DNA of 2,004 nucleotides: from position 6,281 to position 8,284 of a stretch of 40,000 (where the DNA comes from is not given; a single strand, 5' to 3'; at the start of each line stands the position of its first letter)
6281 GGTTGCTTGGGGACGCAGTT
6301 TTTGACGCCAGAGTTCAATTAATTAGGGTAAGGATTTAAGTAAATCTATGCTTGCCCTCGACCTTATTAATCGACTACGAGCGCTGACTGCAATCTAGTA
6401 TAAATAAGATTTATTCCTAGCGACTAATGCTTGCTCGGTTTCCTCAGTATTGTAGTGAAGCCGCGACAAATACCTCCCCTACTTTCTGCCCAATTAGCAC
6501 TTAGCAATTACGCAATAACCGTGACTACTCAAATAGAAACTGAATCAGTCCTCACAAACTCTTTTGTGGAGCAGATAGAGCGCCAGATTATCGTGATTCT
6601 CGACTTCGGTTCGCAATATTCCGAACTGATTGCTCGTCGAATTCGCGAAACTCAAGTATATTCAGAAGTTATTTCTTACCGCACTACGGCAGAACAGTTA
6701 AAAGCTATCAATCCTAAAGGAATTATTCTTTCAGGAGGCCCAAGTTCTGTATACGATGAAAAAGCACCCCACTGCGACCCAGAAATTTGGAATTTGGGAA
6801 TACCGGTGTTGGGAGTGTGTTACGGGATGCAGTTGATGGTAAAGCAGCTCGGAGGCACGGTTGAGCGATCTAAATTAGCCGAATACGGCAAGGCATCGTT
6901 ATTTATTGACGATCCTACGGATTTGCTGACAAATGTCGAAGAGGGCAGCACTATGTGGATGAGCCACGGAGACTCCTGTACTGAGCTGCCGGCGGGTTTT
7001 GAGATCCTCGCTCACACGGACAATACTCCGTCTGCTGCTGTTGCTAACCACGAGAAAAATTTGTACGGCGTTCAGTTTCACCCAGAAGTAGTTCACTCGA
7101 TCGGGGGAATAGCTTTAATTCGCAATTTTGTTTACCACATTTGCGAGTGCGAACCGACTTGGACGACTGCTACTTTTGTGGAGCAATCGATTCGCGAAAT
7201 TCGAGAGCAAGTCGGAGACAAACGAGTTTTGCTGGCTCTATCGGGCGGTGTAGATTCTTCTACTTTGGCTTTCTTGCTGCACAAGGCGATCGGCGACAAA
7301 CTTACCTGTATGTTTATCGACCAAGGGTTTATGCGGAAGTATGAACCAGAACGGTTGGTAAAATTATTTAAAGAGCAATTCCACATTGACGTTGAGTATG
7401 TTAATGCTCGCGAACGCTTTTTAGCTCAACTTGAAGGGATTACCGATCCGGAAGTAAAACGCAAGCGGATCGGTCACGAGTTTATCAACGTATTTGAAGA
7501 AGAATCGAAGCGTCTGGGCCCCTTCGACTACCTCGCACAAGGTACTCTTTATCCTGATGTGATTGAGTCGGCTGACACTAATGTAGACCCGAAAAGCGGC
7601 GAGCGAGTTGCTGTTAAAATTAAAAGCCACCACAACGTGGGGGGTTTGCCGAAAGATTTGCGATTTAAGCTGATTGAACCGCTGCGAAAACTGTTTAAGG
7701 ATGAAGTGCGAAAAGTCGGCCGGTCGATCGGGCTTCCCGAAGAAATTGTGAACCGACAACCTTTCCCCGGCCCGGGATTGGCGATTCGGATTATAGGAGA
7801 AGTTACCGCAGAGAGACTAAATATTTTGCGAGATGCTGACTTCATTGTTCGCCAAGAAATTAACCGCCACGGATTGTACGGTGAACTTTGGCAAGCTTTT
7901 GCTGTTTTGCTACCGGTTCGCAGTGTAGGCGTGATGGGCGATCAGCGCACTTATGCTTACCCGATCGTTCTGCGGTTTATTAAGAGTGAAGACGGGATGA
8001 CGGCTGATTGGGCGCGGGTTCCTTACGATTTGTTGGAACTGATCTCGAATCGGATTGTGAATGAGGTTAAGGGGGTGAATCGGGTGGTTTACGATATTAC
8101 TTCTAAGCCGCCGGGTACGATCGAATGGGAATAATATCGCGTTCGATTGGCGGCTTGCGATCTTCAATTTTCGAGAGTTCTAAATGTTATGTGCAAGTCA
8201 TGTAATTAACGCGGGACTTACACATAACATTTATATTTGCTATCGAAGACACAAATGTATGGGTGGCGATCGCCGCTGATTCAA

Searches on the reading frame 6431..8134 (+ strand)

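Call 13: search_protein_families(library=pfam, proteins=[window:6431-8134:+], max_evalue=0.001)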
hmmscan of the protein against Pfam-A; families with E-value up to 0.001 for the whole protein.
window:6431-8134:+ (567 aa): 6 families
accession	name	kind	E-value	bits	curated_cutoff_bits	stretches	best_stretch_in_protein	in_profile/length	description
PF00117.34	GATase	-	7.2e-48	163.2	22.8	1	55-236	1-189/190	Glutamine amidotransferase class-I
PF00958.27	GMP_synt_C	-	1.6e-45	153.5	27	1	475-566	1-92/92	GMP synthase C terminal domain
PF02540.23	NAD_synthase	-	3.2e-09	36.7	21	1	251-324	6-79/242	NAD synthase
PF07722.19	Peptidase_C26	-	2.3e-08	34.5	20.5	1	121-219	103-219/219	Peptidase C26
PF00733.27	Asn_synthase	-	0.00011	22.5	21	1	261-335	15-89/354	Asparagine synthase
PF03054.22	tRNA_Me_trans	-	0.00071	19.7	20.6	0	264-297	1-33/202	tRNA methyl transferase HUP domain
